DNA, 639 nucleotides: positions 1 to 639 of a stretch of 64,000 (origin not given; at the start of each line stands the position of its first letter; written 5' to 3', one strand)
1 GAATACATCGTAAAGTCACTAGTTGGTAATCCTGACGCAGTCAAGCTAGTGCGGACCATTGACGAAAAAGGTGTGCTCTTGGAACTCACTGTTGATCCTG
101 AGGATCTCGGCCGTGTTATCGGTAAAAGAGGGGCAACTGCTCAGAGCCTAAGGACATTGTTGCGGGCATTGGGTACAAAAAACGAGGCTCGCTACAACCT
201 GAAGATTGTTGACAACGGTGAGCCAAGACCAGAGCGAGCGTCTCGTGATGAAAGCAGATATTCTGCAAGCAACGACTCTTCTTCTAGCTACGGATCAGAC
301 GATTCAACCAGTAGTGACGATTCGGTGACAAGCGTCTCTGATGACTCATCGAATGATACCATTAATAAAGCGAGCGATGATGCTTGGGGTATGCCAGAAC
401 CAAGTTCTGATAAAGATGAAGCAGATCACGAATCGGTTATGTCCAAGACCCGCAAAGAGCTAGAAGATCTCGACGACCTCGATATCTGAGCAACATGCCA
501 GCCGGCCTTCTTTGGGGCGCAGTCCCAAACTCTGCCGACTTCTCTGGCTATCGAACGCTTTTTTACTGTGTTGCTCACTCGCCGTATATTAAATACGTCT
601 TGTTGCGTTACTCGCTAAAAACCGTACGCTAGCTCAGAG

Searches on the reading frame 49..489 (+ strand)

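Call 74: search_protein_families(library=pfam, proteins=[window:49-489:+], max_evalue=0.00001)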
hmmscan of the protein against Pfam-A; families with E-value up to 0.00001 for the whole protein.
window:49-489:+ (146 aa): 1 family
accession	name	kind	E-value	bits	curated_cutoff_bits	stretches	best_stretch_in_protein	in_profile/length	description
PF13083.13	KH_KhpA-B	-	1.5e-14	54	32.1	1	4-53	24-73/73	KhpA/KhpB, KH domain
